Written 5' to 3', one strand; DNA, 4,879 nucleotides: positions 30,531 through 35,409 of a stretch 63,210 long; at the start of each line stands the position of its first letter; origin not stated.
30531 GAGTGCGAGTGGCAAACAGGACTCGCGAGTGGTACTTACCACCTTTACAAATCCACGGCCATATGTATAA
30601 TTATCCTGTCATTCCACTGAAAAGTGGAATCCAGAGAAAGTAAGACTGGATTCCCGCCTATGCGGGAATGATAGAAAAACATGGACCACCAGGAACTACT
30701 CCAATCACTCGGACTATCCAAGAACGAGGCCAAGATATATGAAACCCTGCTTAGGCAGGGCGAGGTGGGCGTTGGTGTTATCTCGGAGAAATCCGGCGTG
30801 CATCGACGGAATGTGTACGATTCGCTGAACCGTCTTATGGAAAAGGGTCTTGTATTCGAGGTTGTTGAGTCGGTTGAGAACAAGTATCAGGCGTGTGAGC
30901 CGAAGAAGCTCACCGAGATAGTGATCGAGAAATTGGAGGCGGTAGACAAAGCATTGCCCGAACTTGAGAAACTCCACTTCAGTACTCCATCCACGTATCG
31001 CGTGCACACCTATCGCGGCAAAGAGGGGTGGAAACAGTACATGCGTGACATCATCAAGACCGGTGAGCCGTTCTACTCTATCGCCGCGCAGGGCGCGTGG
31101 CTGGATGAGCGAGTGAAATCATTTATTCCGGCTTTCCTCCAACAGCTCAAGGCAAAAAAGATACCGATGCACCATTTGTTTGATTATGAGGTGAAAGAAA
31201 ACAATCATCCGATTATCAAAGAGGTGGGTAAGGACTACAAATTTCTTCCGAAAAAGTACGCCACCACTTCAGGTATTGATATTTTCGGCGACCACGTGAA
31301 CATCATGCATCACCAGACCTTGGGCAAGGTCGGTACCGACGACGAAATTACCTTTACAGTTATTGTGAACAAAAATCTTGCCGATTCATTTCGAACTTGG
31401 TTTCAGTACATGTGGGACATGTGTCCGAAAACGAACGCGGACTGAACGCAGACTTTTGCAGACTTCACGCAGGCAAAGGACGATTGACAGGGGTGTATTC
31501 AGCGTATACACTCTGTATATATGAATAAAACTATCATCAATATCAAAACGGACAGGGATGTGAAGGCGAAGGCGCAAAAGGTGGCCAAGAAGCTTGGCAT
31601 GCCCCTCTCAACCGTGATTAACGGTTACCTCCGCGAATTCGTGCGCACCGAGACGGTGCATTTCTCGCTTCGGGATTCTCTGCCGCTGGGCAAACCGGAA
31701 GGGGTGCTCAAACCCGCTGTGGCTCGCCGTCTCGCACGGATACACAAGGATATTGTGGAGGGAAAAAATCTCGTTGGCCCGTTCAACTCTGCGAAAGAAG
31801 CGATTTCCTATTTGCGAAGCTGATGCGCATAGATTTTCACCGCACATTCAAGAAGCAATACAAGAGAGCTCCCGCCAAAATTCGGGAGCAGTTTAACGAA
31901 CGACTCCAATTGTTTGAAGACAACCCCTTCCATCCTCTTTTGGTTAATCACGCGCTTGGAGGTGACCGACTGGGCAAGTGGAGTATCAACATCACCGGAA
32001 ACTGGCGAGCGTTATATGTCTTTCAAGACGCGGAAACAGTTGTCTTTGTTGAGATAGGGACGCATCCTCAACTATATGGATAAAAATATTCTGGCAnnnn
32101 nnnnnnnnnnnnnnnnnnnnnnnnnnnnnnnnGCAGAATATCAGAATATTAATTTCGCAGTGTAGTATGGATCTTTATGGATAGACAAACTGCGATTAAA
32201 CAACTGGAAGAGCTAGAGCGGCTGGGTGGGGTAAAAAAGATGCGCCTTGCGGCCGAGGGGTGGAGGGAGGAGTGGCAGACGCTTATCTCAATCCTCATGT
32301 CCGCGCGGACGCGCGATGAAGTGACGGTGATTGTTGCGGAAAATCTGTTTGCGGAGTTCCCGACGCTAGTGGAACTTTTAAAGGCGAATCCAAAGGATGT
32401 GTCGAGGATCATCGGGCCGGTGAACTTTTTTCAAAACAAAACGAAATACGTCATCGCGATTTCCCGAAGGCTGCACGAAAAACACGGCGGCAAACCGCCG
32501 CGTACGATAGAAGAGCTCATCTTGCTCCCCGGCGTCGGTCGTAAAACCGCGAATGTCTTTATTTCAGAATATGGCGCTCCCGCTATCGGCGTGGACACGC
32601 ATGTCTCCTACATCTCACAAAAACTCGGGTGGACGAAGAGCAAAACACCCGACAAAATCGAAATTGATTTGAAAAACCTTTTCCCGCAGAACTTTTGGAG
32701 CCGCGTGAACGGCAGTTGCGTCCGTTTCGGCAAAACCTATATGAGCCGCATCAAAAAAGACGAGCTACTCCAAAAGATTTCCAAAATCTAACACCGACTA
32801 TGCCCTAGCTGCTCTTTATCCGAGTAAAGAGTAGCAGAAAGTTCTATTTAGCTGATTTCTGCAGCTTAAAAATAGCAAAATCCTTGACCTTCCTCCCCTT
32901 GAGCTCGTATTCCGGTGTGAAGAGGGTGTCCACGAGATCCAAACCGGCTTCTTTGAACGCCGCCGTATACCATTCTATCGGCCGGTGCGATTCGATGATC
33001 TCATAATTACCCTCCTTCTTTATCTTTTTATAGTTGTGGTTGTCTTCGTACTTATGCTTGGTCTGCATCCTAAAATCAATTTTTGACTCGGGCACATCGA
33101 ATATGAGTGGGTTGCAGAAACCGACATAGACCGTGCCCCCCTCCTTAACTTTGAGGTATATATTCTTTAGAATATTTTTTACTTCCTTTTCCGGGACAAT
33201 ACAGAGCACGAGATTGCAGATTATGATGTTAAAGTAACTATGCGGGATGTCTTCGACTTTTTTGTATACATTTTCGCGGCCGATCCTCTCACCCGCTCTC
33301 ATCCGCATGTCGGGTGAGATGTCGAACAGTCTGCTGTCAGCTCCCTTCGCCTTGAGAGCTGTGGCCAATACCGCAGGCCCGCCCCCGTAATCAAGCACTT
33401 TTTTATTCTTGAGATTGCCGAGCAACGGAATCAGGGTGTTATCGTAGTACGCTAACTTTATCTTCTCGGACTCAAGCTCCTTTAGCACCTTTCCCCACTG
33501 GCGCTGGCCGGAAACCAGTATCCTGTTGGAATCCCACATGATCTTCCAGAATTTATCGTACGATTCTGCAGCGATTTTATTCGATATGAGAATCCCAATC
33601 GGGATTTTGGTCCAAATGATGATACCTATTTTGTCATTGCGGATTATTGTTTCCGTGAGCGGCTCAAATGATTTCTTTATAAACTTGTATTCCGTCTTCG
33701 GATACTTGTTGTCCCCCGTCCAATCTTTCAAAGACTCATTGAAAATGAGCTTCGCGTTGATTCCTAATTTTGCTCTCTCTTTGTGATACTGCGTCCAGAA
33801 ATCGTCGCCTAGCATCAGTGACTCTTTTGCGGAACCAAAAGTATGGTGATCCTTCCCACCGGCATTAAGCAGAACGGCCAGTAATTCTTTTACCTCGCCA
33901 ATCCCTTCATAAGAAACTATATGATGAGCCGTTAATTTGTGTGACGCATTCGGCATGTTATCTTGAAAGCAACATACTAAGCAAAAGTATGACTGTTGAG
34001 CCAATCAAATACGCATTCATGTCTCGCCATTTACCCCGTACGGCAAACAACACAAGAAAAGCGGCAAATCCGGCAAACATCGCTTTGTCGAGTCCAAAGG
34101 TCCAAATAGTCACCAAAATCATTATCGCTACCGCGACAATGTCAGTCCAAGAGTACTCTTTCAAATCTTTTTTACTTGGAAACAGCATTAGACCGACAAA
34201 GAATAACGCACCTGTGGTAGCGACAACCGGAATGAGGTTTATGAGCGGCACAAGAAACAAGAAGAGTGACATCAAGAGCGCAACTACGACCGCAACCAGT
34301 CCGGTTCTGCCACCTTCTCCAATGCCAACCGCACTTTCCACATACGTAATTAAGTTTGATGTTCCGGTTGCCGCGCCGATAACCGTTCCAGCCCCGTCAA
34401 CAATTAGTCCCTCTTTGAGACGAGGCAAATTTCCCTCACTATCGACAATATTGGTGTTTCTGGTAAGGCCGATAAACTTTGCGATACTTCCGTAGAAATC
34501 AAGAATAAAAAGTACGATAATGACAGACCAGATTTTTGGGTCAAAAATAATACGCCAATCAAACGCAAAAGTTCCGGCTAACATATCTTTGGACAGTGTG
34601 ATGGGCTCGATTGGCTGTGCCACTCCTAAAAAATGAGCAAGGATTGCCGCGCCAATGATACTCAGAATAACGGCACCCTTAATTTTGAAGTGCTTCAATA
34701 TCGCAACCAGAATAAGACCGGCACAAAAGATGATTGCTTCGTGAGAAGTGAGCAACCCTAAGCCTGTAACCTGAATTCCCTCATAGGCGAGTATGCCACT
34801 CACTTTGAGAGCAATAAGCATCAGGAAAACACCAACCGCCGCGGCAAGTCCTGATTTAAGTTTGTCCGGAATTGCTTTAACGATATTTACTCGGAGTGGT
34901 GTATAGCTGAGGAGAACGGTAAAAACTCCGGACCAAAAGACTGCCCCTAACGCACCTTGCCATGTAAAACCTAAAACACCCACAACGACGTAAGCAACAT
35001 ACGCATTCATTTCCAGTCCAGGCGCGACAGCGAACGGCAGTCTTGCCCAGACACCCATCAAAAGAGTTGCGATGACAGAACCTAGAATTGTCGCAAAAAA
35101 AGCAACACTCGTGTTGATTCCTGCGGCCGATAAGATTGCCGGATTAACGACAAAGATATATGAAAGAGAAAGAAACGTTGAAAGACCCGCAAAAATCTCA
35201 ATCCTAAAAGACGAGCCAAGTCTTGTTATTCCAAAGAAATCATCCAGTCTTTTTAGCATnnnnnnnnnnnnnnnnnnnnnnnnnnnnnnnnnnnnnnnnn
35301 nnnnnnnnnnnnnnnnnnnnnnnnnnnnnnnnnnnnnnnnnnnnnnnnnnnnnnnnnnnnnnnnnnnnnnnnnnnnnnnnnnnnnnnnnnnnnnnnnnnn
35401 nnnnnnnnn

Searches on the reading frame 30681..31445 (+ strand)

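Call 64: search_protein_families(library=pfam, proteins=[window:30681-31445:+], max_evalue=0.001)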
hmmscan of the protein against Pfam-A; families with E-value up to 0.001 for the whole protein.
window:30681-31445:+ (254 aa): 1 family
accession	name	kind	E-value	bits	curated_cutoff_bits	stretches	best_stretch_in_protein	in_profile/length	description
PF01978.25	TrmB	-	1.5e-17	63.6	25.6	1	7-74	1-67/68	Sugar-specific transcriptional regulator TrmB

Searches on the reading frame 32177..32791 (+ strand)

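Call 64: search_protein_families(library=pfam, proteins=[window:32177-32791:+], max_evalue=0.001)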
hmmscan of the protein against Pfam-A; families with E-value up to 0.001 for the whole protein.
window:32177-32791:+ (204 aa): 2 families
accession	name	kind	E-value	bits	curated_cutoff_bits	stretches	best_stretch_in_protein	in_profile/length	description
PF00730.31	HhH-GPD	-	4.5e-19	69.2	26.2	1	37-170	1-107/108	HhH-GPD superfamily base excision DNA repair protein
PF00633.29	HHH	-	2.4e-08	33.8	24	1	103-130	2-29/30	Helix-hairpin-helix motif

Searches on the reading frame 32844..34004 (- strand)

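Call 64: search_protein_families(library=pfam, proteins=[window:32844-34004:-], max_evalue=0.001)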
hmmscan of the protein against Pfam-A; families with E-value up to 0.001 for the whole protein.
window:32844-34004:- (386 aa): 5 families
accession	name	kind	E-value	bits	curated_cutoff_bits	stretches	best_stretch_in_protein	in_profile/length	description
PF13489.12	Methyltransf_23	-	5.6e-11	42.9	27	1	195-296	17-118/164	Methyltransferase domain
PF08241.18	Methyltransf_11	-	1.1e-07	32.9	21.2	1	204-293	1-94/95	Methyltransferase domain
PF13649.12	Methyltransf_25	-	3.3e-07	31.3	27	1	203-290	1-97/97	Methyltransferase domain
PF13847.12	Methyltransf_31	-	2.1e-05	24.7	27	1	199-310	3-114/145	Methyltransferase domain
PF08242.18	Methyltransf_12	-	4.4e-05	24.6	30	1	204-291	1-97/98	Methyltransferase domain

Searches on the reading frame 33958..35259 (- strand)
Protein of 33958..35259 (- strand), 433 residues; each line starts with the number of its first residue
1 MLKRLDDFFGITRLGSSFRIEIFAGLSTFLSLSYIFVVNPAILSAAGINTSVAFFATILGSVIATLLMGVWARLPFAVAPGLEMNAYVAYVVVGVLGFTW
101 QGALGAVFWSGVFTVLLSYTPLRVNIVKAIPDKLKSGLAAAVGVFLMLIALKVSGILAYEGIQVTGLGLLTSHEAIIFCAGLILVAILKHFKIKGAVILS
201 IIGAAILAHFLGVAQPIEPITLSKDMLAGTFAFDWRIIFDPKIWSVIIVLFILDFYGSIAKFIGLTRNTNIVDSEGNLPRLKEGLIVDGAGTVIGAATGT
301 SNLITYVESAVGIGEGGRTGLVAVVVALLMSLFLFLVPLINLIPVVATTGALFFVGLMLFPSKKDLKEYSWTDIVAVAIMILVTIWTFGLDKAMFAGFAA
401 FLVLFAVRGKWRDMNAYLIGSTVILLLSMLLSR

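Call 30: search_protein_families(library=pfam, proteins=[window:33958-35259:-], max_evalue=0.001)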
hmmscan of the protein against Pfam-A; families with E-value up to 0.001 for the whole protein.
window:33958-35259:- (433 aa): 1 family
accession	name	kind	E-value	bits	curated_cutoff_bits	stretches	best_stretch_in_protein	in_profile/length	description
PF00860.26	Xan_ur_permease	-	2e-30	106.2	27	1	21-383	3-379/389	Permease family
